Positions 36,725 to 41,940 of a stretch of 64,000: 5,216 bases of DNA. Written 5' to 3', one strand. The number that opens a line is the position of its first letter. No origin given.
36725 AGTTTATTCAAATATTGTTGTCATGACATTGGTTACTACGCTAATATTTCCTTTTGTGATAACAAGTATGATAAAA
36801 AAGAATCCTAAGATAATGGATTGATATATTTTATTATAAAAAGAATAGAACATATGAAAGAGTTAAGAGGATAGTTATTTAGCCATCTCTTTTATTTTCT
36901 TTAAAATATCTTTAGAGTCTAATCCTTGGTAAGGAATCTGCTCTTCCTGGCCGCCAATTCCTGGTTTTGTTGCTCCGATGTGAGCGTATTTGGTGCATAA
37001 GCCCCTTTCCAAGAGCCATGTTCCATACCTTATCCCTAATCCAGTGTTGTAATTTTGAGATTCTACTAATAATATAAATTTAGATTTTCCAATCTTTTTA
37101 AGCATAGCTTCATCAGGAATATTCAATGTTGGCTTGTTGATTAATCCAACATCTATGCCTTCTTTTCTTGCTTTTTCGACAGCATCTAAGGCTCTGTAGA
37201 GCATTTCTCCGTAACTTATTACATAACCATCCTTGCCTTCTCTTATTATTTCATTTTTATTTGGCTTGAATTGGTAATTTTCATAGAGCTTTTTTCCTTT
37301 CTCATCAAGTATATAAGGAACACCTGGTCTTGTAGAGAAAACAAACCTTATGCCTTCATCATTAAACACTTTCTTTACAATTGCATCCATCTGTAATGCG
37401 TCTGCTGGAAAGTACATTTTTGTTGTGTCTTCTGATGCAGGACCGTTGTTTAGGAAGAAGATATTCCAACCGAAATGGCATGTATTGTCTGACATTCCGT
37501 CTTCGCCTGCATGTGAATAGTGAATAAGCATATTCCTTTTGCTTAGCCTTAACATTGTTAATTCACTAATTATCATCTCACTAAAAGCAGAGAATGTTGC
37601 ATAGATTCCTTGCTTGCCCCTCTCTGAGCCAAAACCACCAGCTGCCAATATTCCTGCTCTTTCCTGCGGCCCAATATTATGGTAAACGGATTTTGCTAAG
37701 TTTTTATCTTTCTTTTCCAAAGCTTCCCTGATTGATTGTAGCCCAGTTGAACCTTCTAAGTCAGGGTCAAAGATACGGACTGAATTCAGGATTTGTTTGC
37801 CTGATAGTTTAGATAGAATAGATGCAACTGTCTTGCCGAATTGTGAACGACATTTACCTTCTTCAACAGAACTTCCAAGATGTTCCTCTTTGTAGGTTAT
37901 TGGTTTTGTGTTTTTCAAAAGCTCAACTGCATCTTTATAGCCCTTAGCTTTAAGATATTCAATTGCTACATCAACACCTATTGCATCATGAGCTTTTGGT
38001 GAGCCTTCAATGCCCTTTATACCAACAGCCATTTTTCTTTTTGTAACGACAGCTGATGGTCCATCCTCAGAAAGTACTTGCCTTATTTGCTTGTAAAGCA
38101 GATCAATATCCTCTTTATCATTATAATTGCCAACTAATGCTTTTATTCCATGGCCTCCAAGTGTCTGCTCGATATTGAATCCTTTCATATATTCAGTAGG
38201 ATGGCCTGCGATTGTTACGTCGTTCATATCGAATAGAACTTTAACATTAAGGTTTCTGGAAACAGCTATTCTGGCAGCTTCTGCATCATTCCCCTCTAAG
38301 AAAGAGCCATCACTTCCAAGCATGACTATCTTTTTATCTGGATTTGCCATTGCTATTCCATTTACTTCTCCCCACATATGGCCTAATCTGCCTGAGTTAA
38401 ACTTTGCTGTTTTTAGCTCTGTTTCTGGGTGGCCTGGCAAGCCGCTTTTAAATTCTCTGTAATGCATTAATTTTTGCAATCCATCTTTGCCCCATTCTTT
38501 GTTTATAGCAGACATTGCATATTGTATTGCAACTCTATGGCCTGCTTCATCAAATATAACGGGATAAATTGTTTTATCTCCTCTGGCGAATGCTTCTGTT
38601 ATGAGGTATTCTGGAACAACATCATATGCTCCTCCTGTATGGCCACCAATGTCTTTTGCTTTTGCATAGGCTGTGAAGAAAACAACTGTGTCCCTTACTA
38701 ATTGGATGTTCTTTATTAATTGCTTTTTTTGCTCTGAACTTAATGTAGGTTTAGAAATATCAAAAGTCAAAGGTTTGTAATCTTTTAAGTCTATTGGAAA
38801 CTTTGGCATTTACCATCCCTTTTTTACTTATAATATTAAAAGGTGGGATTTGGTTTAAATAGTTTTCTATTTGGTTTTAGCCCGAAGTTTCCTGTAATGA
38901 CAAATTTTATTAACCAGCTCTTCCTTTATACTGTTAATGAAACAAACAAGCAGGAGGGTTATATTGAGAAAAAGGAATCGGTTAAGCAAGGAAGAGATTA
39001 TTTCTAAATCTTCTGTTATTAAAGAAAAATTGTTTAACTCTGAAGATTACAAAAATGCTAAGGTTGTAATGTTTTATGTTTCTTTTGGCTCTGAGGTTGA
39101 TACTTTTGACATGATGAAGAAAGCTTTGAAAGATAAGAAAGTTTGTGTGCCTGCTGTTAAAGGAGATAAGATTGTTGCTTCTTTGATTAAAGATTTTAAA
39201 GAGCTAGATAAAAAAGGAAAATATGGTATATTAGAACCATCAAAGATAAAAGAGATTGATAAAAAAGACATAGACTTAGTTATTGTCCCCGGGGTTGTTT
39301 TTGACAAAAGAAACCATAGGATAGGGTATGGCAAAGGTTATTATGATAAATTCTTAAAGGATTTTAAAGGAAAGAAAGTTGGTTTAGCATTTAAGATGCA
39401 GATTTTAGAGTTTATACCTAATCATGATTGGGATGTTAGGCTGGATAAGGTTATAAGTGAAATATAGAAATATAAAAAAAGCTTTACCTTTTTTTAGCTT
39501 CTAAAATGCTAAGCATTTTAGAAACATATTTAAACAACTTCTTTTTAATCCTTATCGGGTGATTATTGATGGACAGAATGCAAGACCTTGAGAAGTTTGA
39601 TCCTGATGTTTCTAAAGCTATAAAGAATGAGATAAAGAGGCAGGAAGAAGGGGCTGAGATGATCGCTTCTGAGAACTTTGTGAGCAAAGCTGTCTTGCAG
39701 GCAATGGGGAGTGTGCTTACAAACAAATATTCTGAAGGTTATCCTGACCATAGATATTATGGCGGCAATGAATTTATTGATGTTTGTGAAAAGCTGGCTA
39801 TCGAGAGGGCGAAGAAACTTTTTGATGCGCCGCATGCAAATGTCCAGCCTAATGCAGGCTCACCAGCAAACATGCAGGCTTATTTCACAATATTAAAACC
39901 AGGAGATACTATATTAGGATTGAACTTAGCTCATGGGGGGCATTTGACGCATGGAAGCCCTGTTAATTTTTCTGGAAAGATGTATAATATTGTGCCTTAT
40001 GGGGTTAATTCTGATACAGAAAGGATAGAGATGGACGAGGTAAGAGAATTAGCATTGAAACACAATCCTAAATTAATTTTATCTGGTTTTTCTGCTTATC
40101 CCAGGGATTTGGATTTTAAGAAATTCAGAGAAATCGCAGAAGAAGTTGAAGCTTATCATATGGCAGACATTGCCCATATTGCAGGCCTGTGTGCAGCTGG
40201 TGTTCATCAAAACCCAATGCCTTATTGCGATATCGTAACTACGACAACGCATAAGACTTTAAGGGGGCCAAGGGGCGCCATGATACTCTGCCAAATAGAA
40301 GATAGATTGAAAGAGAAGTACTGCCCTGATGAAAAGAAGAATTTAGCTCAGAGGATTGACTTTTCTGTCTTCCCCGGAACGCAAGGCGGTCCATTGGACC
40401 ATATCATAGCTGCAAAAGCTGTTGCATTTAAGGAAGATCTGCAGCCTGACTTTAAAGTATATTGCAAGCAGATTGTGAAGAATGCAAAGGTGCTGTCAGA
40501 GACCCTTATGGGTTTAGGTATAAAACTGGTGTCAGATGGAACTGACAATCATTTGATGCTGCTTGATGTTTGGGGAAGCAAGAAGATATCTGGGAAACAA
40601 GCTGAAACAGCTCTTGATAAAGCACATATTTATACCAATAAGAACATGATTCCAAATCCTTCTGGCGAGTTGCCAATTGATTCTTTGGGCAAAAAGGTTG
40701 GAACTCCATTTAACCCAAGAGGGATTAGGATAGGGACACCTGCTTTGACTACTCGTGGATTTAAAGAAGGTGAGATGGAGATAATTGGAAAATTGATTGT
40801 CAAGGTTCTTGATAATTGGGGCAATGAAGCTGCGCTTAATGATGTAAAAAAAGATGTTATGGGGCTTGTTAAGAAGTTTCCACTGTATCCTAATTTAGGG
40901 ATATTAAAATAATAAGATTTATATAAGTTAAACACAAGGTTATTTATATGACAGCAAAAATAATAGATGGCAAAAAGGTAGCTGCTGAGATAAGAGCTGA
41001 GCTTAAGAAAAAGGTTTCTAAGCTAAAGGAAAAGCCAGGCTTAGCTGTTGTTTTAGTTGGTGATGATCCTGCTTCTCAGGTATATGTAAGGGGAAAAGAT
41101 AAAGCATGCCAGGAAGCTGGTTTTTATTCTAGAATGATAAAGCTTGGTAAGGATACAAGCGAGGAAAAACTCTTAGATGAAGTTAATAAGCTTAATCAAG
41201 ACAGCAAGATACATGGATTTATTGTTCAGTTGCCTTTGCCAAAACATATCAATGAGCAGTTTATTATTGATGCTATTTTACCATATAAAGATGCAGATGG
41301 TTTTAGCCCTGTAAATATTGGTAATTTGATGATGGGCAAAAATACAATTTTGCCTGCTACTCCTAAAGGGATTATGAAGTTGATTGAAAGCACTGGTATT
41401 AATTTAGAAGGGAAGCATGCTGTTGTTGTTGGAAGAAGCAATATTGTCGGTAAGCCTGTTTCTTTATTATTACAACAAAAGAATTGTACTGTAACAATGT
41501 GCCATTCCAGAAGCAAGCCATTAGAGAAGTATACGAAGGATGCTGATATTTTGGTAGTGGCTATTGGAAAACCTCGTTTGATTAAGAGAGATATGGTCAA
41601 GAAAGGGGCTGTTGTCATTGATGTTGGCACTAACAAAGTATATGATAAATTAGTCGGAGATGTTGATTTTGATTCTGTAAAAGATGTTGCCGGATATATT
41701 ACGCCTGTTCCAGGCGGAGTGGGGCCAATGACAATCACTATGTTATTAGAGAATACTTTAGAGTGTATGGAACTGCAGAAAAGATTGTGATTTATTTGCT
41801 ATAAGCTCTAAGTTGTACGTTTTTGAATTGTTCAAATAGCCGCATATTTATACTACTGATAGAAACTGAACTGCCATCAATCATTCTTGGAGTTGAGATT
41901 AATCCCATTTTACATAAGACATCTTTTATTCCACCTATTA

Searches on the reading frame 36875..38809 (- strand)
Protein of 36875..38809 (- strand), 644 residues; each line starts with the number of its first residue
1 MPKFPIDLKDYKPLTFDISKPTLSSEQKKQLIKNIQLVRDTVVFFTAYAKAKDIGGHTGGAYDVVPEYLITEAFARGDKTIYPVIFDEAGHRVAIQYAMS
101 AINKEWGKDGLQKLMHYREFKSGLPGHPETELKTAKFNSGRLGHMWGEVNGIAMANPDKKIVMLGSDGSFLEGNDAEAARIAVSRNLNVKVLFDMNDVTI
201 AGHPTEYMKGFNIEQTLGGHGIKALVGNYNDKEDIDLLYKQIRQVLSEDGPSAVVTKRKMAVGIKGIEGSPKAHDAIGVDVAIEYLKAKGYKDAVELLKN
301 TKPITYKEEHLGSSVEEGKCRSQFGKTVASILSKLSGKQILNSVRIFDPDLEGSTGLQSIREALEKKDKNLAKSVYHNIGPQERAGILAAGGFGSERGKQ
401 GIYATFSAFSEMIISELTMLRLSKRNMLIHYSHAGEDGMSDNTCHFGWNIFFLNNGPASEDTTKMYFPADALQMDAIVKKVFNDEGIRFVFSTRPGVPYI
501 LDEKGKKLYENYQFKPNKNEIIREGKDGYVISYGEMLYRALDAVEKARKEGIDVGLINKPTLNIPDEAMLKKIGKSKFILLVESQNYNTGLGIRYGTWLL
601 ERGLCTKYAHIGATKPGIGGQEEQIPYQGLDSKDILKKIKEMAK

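Call 41: search_protein_families(library=pfam, proteins=[window:36875-38809:-], max_evalue=0.0001)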
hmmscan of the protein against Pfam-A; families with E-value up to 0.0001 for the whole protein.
window:36875-38809:- (644 aa): 3 families
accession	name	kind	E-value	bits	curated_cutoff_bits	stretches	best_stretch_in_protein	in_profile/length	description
PF02780.25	Transketolase_C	-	3.9e-12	46.6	25.9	1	519-633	3-122/124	Transketolase, C-terminal domain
PF00456.26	Transketolase_N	-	4.4e-10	39.5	22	1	89-287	62-272/334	Transketolase, thiamine diphosphate binding domain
PF02779.29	Transket_pyr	-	2e-07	31.3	27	1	342-495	21-170/174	Transketolase, pyrimidine binding domain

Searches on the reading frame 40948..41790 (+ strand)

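Call 41: search_protein_families(library=pfam, proteins=[window:40948-41790:+], max_evalue=0.0001)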
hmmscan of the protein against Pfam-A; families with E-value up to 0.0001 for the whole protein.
window:40948-41790:+ (280 aa): 2 families
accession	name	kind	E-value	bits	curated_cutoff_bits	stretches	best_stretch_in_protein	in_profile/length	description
PF02882.25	THF_DHG_CYH_C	-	4.8e-72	241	27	1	121-276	2-158/160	Tetrahydrofolate dehydrogenase/cyclohydrolase, NAD(P)-binding domain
PF00763.28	THF_DHG_CYH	-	9e-43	145.6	32.8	1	6-117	1-115/115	Tetrahydrofolate dehydrogenase/cyclohydrolase, catalytic domain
